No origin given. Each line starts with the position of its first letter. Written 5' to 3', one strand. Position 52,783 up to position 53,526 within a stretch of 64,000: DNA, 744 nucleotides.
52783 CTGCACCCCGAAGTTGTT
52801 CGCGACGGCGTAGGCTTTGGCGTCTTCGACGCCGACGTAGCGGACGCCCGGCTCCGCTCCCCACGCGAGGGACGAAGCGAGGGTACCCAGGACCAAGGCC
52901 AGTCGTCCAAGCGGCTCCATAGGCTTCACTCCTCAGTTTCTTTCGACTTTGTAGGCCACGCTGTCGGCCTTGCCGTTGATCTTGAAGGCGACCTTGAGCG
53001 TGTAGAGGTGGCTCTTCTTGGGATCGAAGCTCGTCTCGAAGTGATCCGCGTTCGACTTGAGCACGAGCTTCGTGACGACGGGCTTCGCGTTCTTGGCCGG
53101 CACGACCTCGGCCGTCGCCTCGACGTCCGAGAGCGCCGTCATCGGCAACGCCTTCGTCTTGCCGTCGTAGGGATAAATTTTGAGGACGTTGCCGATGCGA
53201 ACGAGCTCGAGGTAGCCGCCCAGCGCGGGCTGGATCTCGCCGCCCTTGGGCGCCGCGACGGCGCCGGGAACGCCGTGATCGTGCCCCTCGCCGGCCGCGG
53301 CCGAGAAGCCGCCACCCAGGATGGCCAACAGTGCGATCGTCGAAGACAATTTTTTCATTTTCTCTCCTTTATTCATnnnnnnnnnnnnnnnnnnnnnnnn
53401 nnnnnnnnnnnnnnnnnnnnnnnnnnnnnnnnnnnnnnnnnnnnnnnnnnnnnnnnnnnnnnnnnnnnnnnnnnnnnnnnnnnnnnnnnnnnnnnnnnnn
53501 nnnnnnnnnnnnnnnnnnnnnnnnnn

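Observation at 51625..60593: HME-RND pump (CzcA/CusA-like) and TolC-like channel without any membrane-fusion-protein gene, embedded in a lipoprotein/secreted-protein cluster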

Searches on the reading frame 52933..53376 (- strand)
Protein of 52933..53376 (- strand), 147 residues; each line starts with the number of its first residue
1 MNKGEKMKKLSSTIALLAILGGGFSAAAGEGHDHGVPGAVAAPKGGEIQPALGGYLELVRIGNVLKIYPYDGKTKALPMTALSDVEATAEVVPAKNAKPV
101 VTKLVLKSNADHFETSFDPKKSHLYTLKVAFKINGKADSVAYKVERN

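Call 3: search_protein_families(library=pfam, max_evalue=1, proteins=[window:52933-53376:-])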
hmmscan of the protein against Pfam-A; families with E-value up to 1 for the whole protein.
window:52933-53376:- (147 aa): 0 families

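Call 4: search_protein_families(library=ncbifam, max_evalue=1, proteins=[window:52933-53376:-])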
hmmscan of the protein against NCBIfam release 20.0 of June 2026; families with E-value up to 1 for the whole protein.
window:52933-53376:- (147 aa): 0 families

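Call 6: find_homologous_proteins(query=window:52933-53376:-, max_evalue=0.001)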
Query window:52933-53376:- (147 aa): 9 proteins with E <= 0.001 among 82 candidates.
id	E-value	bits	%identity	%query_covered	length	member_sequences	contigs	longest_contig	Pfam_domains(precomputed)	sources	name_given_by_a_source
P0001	1.7e-84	299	100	96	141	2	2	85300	-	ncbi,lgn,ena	-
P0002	5.0e-41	158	54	95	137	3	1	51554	-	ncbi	-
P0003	1.6e-40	156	54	97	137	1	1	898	-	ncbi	-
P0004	6.3e-39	151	53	96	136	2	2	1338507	-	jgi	jgi:hypothetical protein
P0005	1.9e-38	149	54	95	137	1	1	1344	-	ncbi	-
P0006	8.7e-38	147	55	97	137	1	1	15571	-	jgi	jgi:hypothetical protein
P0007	2.5e-37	146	54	97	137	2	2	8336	-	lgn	-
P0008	2.0e-36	143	48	96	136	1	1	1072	-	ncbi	-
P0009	1.5e-22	98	42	96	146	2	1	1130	-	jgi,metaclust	metaclust:\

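Call 7: find_encoding_contigs(protein=P0004, flank=10000, max_places=3)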
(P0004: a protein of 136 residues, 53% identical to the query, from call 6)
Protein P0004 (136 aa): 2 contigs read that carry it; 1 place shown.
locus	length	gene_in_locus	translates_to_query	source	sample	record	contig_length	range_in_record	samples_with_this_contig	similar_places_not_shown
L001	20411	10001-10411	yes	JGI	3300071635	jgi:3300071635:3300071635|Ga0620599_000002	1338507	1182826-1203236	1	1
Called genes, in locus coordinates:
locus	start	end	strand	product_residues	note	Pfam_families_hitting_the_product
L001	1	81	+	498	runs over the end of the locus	PF00496:SBP_bac_5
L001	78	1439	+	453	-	PF02518:HATPase_c, PF13589:HATPase_c_3 (weak)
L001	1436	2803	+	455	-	PF00072:Response_reg, PF00004:AAA (faint), PF00158:Sigma54_activat, PF14532:Sigma54_activ_2, PF07724:AAA_2 (weak), PF07728:AAA_5, PF25601:AAA_lid_14, PF02954:HTH_8 (weak)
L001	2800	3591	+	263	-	PF12697:Abhydrolase_6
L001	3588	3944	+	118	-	-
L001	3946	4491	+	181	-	PF04191:PEMT (weak), PF04140:ICMT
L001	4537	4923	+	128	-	-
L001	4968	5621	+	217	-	-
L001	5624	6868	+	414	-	-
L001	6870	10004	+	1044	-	PF00873:ACR_tran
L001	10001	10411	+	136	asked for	-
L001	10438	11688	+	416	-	PF02321:OEP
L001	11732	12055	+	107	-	-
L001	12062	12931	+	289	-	PF01545:Cation_efflux, PF16916:ZT_dimer (faint)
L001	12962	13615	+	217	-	PF01545:Cation_efflux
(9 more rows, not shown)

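Call 8: find_encoding_contigs(protein=P0002, flank=10000, max_places=3)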
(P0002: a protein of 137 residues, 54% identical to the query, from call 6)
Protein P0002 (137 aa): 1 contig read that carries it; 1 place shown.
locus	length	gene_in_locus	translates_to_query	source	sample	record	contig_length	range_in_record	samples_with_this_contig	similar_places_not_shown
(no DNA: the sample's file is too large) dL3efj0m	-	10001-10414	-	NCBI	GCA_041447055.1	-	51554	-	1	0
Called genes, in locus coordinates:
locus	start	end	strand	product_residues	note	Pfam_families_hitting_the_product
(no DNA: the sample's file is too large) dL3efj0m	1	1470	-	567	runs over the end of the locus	PF11412:DsbD_N (weak), PF02683:DsbD_TM, PF13386:DsbD_2, PF00085:Thioredoxin (weak), PF13098:Thioredoxin_2, PF13899:Thioredoxin_7 (weak)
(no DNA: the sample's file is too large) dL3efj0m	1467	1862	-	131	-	PF01022:HTH_5, PF12840:HTH_20 (weak)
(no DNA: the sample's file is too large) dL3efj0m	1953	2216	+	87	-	-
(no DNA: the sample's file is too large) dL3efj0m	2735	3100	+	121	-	-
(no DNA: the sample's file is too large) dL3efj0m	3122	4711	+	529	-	-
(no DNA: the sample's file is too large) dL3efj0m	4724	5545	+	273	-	-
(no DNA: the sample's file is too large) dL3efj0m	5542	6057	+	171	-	-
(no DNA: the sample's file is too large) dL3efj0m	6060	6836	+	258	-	-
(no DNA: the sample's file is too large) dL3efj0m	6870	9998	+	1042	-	PF00873:ACR_tran, PF02355:SecD_SecF_C (faint)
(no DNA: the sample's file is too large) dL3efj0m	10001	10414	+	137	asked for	-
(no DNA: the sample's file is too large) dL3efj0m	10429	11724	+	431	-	PF02321:OEP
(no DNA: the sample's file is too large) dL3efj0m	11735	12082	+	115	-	-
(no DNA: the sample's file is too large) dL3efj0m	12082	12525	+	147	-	PF02600:DsbB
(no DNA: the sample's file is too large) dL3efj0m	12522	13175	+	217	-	PF13462:Thioredoxin_4, PF01323:DSBA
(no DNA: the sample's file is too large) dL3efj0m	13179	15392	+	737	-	PF00122:E1-E2_ATPase, PF00702:Hydrolase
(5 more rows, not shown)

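Call 9: find_encoding_contigs(protein=P0001, flank=10000, max_places=3)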
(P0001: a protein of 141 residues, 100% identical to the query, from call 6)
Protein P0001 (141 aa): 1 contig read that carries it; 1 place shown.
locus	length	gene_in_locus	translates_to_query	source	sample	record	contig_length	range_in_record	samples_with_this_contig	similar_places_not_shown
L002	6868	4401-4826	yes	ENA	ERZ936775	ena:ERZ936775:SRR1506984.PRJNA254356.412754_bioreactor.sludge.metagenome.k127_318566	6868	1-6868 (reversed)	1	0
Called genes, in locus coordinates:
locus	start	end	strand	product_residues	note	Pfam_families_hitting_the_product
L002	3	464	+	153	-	?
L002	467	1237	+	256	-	-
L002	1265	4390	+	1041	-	PF00873:ACR_tran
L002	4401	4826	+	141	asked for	-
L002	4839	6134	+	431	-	PF02321:OEP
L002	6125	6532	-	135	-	-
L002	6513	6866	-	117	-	?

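Call 20: predict_structure(alignment_id=A1)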
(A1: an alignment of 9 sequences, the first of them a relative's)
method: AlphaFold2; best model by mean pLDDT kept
length: 141 residues; sequences in the alignment: 9
mean_pLDDT: 73.3   pTM: 0.61
mean pLDDT of the five models: 73.3, 72.1, 71.8, 70.9, 70.5
residues with pLDDT >= 90: 35; 70-90: 56; 50-70: 15; < 50: 35
segments of 3 or more residues with pLDDT < 50: 1-4, 9-38
pLDDT, mean of each block of 10 residues (from residue 1): 46 42 42 45 68 88 83 90 82 89 93 85 89 86 68
secondary structure, 60 per line:
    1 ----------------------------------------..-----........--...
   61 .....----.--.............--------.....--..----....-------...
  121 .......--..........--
elements in order: E48-55 E58-65 E76-85 E94-98 E107-110 E118-127 E130-139

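Call 79: fold_search(model_id=the predicted structure, library=pdb)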
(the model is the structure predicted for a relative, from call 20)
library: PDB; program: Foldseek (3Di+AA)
matches with E <= 10: 1414; with E <= 0.001: 1
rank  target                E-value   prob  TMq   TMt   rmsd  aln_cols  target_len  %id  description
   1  9ll4_A                8.5e-04  1.00  0.57  0.73   2.8       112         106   12  Crystal structure of the Helicobacter pylori copper resistance determinant CrdA in complex with silver ions in space g (released 2025-11-19)
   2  9ll2_A                1.4e-03  1.00  0.55  0.69   3.1       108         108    9  Crystal structure of the Helicobacter pylori copper resistance determinant CrdA in the apo form (released 2025-11-19)
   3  6rpt_C                7.0e-03  1.00  0.46  0.56   4.1       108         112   11  Structure of tick complement inhibitor CirpT1 complexed with macroglobubulin domain 4 of human complement C5 (released 2020-01-08)
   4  7qm2_D                8.2e-03  0.99  0.32  0.29   5.4       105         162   10  Crystal structure of the PP1/PTG/beta-cyclodextrin ternary complex (released 2022-11-02)
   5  6rpt_A                1.1e-02  1.00  0.46  0.55   4.2       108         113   11  Structure of tick complement inhibitor CirpT1 complexed with macroglobubulin domain 4 of human complement C5 (released 2020-01-08)
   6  4nwn_B                1.4e-02  1.00  0.46  0.42   5.8       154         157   11  Computationally Designed Two-Component Self-Assembling Tetrahedral Cage T32-28 (released 2014-05-28)
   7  3nrp_C                2.1e-02  1.00  0.46  0.44   4.7       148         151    7  Crystal structure of 'as isolated' uropathogenic E. coli strain F11 FetP recombinantly expressed in the periplasm of E (released 2011-05-18)
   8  6wee_B                2.3e-02  1.00  0.46  0.42   4.8       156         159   11  Copper-bound M88I variant of Campylobacter jejuni P19 (released 2021-02-10)
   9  7qfa_B                2.6e-02  0.95  0.30  0.31   6.5       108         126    9  Monoclinic crystal structure of PTG CBM21 in complex with beta-cyclodextrin (released 2022-11-02)
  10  3nrq_B                2.7e-02  1.00  0.50  0.48   3.9       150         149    7  Crystal structure of copper-reconstituted FetP from uropathogenic Escherichia coli strain F11 (released 2011-05-18)
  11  2o6c_A                2.7e-02  1.00  0.44  0.41   4.9       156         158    5  Structure of selenomethionyl rTp34 from Treponema pallidum (released 2006-12-26)
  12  5i0y_A                2.8e-02  1.00  0.47  0.45   4.9       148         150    7  COPPER-BOUND E46Q VARIANT OF UROPATHOGENIC ESCHERICHIA COLI STRAIN F11 FETP (released 2017-02-08)
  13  6wef_A                3.1e-02  1.00  0.43  0.40   5.5       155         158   11  Copper-bound D92H variant of Campylobacter jejuni P19 (released 2021-02-10)
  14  4ytg                  3.1e-02  0.99  0.37  0.15   5.3       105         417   10  Crystal structure of Porphyromonas gingivalis peptidylarginine deiminase (PPAD) mutant C351A in complex with dipeptide M (released 2015-07-01)
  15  6wee_A                3.3e-02  1.00  0.45  0.42   4.9       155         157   12  Copper-bound M88I variant of Campylobacter jejuni P19 (released 2021-02-10)
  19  7r4v_B                3.9e-02  1.00  0.49  0.45   4.2       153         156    8  Strep-tag FtrA-P19 from Rubrivivax gelatinosus in complex with an endogenous CU1 (released 2022-05-18)
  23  6wef_B                4.3e-02  1.00  0.49  0.45   4.0       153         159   12  Copper-bound D92H variant of Campylobacter jejuni P19 (released 2021-02-10)
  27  7r5e_A                5.0e-02  1.00  0.51  0.47   4.1       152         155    8  FtrA-P19 from Rubrivivax gelatinosus in complex with copper and magnesium (X1) (released 2022-05-18)
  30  3lzo_A                5.8e-02  1.00  0.49  0.45   4.2       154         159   11  Crystal Structure Analysis of the copper-reconstituted P19 protein from Campylobacter jejuni at 1.65 A at pH 10.0 (released 2010-07-21)
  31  7r4v_A                5.8e-02  1.00  0.46  0.42   4.5       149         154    8  Strep-tag FtrA-P19 from Rubrivivax gelatinosus in complex with an endogenous CU1 (released 2022-05-18)
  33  3lzl_B                6.1e-02  0.99  0.45  0.41   5.0       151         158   10  Crystal Structure Analysis of the as-solated P19 protein from Campylobacter jejuni at 1.45 A at pH 9.0 (released 2010-07-21)
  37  7r3s_A                7.2e-02  1.00  0.45  0.41   4.5       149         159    9  FtrA/P19 of Rubrivivax gelatinosus in complex with Ni (released 2022-05-18)
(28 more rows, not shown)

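Call 84: search_protein_families(library=pfam, alignment_id=A5, max_evalue=0.01)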
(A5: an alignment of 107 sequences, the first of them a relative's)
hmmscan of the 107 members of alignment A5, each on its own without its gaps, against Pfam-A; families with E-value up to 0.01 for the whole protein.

A. member 1, L001:78-1439:+ (453 aa): 3 families
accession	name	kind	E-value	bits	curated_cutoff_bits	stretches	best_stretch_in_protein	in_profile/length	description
PF02518.31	HATPase_c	-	2e-15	57.6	26.4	1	350-450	2-107/111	Histidine kinase-, DNA gyrase B-, and HSP90-like ATPase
PF13589.12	HATPase_c_3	-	5.1e-06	27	25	1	355-405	4-55/137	Histidine kinase-, DNA gyrase B-, and HSP90-like ATPase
PF14501.12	HATPase_c_5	-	0.00027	21.2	22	1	356-439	8-91/102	GHKL domain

B. families by the number of members that match (of 107 scanned): 170 families (the first 25 are shown)
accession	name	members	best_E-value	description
PF02518.31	HATPase_c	4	3.2e-27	Histidine kinase-, DNA gyrase B-, and HSP90-like ATPase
PF00072.30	Response_reg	4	4.8e-21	Response regulator receiver domain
PF14501.12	HATPase_c_5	4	2.3e-05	GHKL domain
PF01545.26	Cation_efflux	3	1.1e-43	Cation efflux family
PF00512.31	HisKA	3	1.7e-15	His Kinase A (phospho-acceptor) domain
PF12697.13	Abhydrolase_6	3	3.7e-09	Alpha/beta hydrolase family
PF00561.26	Abhydrolase_1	3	2.6e-08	alpha/beta hydrolase fold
PF13581.12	HATPase_c_2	3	1.3e-05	Histidine kinase-like ATPase domain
PF00122.25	E1-E2_ATPase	2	7.9e-54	E1-E2 ATPase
PF01738.24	DLH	2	5.6e-53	Dienelactone hydrolase family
PF07690.21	MFS_1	2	4.3e-52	Major Facilitator Superfamily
PF00158.32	Sigma54_activat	2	1.8e-51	Sigma-54 interaction domain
PF00702.32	Hydrolase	2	4.5e-32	haloacid dehalogenase-like hydrolase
PF08448.16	PAS_4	2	1.5e-31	PAS fold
PF14376.11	Haem_bd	2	8.4e-29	Haem-binding domain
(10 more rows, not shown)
